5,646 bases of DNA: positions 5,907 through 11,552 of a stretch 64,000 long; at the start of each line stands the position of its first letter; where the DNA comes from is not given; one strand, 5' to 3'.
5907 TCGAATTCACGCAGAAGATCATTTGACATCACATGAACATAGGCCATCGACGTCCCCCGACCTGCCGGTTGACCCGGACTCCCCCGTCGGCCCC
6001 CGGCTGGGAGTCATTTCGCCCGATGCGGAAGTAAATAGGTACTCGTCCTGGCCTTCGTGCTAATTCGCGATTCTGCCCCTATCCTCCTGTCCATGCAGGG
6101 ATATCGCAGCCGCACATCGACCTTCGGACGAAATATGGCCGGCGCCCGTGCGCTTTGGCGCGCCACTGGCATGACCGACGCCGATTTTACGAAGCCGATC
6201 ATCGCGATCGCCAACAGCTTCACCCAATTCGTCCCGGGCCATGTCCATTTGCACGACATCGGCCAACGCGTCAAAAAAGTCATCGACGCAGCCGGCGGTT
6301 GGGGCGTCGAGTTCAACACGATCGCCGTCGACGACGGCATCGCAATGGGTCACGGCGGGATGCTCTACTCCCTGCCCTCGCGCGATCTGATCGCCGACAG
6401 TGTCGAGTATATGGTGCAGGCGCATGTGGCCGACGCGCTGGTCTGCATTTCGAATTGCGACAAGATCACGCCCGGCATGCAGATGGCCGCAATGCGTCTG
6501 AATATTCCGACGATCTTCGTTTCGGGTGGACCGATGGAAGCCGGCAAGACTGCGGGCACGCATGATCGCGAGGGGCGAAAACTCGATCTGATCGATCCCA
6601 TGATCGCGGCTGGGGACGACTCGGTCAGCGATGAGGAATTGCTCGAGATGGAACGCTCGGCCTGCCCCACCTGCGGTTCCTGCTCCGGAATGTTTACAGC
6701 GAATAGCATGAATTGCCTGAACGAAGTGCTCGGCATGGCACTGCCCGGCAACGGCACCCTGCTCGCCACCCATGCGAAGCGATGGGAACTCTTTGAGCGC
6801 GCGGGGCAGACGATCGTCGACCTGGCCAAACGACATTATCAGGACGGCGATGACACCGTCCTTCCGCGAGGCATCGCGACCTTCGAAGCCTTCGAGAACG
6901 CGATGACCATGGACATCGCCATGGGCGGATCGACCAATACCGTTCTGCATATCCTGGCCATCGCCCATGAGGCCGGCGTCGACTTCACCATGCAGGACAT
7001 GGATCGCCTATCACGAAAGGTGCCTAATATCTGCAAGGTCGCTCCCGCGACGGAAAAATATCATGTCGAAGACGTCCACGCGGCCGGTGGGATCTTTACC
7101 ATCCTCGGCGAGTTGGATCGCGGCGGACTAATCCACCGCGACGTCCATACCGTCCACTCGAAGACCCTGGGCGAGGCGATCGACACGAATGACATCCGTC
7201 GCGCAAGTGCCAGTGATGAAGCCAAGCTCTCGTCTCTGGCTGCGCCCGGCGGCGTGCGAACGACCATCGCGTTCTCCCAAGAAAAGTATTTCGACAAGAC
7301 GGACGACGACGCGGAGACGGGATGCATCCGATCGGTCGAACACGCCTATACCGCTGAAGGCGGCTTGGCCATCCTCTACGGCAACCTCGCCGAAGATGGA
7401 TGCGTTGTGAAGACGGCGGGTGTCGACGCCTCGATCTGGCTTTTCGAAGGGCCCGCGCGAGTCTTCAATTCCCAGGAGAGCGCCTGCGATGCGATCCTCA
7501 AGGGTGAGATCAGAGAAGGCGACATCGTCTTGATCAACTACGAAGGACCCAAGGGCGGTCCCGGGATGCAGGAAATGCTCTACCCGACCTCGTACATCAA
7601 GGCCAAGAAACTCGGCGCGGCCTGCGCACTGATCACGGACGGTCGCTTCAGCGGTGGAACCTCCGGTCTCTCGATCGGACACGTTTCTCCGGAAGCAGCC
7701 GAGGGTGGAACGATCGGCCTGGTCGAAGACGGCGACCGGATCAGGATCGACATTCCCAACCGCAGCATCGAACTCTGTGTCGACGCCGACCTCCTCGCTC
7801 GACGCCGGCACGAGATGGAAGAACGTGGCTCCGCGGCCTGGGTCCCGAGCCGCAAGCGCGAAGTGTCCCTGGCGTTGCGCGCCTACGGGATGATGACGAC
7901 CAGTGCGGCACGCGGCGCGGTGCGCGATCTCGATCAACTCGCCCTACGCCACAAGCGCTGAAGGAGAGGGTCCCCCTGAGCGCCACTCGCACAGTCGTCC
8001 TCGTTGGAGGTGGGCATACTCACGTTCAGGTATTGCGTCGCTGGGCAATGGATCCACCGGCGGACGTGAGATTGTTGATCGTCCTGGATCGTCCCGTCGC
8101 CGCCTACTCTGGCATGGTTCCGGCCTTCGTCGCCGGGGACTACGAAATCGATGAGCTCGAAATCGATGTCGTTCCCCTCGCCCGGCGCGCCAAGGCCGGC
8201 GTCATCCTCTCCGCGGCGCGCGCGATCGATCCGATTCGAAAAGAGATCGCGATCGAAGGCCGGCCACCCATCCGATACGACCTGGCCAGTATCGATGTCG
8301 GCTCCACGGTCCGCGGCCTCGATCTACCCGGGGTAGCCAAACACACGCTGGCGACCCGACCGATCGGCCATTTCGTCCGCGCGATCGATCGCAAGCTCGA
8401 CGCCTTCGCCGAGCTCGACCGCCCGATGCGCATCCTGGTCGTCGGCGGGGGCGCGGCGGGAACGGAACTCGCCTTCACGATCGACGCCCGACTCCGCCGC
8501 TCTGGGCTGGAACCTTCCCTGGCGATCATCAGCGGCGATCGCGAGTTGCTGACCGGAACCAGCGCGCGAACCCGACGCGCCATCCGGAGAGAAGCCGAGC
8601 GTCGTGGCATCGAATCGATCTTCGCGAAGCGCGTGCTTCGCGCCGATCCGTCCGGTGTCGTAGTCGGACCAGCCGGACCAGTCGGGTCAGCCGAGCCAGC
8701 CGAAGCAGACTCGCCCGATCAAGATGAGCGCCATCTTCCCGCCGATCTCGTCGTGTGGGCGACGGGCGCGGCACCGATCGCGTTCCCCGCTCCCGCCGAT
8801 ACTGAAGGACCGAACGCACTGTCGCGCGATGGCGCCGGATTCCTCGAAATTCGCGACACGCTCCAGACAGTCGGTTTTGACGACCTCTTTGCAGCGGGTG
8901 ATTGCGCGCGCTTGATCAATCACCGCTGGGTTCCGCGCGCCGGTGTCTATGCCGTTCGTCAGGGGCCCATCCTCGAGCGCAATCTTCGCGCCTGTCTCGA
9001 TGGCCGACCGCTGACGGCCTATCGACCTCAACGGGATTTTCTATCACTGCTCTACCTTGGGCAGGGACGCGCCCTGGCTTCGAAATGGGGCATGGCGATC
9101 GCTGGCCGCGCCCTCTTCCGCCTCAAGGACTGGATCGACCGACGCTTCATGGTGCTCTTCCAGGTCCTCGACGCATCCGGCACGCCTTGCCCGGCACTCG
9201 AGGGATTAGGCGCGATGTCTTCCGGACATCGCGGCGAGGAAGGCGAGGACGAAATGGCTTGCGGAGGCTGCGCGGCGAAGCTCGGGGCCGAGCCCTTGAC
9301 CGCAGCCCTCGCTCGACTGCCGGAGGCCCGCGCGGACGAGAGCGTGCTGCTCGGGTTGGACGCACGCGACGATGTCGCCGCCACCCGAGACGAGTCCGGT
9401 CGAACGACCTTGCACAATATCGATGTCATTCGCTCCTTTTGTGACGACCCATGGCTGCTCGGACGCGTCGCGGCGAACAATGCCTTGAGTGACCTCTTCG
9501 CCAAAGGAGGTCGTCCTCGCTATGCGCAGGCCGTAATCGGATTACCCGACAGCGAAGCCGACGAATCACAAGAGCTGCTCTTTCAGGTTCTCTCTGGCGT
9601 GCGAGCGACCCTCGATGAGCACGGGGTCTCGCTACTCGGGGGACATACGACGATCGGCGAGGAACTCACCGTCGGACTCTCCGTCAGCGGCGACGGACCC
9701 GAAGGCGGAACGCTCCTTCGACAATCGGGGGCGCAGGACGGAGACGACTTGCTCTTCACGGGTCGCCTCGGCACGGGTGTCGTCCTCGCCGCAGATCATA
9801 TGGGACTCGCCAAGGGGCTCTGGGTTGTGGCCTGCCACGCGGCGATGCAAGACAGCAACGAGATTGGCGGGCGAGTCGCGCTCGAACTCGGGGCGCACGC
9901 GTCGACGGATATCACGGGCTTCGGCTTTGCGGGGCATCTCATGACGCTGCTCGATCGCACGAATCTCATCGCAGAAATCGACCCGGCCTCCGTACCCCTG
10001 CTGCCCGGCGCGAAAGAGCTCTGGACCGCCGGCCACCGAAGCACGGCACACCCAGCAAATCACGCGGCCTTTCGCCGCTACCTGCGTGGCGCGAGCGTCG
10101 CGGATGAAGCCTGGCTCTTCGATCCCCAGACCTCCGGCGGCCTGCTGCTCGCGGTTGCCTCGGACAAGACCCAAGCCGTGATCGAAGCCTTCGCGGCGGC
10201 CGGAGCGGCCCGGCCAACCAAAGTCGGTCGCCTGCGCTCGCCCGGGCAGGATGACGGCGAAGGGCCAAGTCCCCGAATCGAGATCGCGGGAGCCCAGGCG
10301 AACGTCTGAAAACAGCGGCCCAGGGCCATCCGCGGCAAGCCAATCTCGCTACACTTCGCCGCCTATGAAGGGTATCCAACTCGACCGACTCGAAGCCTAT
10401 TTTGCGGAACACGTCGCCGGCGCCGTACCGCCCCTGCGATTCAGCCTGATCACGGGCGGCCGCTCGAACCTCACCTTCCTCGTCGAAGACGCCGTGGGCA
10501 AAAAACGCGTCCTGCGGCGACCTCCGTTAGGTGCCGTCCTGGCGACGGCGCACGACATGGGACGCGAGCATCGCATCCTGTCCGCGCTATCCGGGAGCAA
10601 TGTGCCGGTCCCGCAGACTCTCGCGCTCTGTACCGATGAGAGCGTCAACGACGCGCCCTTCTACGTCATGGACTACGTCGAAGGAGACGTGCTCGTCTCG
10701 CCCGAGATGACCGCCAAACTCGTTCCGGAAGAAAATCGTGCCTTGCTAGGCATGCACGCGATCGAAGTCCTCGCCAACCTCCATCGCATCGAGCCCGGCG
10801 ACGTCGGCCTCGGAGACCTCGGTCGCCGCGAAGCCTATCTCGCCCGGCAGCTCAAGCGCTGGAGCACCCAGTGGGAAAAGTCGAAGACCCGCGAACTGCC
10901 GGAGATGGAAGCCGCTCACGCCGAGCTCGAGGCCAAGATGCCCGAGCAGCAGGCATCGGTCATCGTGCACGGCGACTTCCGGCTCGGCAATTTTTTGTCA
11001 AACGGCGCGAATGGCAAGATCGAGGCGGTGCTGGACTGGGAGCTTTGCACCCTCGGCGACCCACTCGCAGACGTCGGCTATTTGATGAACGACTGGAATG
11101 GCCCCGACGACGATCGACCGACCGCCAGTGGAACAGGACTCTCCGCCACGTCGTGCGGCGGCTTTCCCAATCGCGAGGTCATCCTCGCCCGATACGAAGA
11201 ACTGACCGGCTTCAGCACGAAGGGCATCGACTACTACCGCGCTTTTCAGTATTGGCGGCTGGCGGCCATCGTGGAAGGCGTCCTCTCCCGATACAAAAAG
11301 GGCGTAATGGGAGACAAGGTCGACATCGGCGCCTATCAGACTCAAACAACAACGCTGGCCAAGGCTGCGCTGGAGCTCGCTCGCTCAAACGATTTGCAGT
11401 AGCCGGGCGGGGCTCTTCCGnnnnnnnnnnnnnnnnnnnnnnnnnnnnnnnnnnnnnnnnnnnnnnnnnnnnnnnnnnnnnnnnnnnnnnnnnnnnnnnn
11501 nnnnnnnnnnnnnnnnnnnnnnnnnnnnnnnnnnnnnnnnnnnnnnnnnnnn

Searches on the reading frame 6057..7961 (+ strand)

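Call 54: search_protein_families(library=pfam, proteins=[window:6057-7961:+], max_evalue=0.00001)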
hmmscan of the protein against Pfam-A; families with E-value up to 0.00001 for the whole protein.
window:6057-7961:+ (634 aa): 2 families
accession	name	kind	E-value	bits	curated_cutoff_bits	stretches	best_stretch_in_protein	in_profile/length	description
PF00920.27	ILVD_EDD_N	-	4.1e-131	437.3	27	1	46-373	1-315/316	Dihydroxy-acid/6-phosphogluconate dehydratase N-terminal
PF24877.1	ILV_EDD_C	-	2.4e-72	242.8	27.7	1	423-621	2-191/191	Dihydroxy-acid/6-phosphogluconate dehydratase C-terminal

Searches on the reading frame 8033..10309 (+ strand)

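Call 54: search_protein_families(library=pfam, proteins=[window:8033-10309:+], max_evalue=0.00001)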
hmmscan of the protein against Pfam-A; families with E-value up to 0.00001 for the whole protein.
window:8033-10309:+ (758 aa): 3 families
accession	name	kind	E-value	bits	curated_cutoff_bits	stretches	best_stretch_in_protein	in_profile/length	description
PF07992.20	Pyr_redox_2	-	1.7e-18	67.5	26.1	1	55-302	65-282/291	Pyridine nucleotide-disulphide oxidoreductase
PF00586.29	AIRS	-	5.8e-15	56.1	24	1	446-553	2-110/112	AIR synthase related protein, N-terminal domain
PF02769.27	AIRS_C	-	8.8e-09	36.1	23.1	1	569-734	2-145/156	AIR synthase related protein, C-terminal domain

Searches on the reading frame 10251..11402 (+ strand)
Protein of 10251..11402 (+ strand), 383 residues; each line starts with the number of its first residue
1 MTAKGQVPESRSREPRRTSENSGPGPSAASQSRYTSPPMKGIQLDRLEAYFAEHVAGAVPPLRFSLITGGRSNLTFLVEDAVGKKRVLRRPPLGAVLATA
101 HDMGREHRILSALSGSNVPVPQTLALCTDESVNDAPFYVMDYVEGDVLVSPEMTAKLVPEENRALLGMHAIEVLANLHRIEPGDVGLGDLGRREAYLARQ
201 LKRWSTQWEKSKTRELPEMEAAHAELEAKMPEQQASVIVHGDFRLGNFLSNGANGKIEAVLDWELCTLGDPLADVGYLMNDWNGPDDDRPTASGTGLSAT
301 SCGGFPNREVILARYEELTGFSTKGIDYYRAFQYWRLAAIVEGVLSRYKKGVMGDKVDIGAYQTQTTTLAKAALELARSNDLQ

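Call 54: search_protein_families(library=pfam, proteins=[window:10251-11402:+], max_evalue=0.00001)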
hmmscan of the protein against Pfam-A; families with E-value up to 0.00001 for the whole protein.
window:10251-11402:+ (383 aa): 1 family
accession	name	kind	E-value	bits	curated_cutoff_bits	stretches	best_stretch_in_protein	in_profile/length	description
PF01636.29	APH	-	9.5e-53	179.8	23.2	1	65-290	3-221/239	Phosphotransferase enzyme family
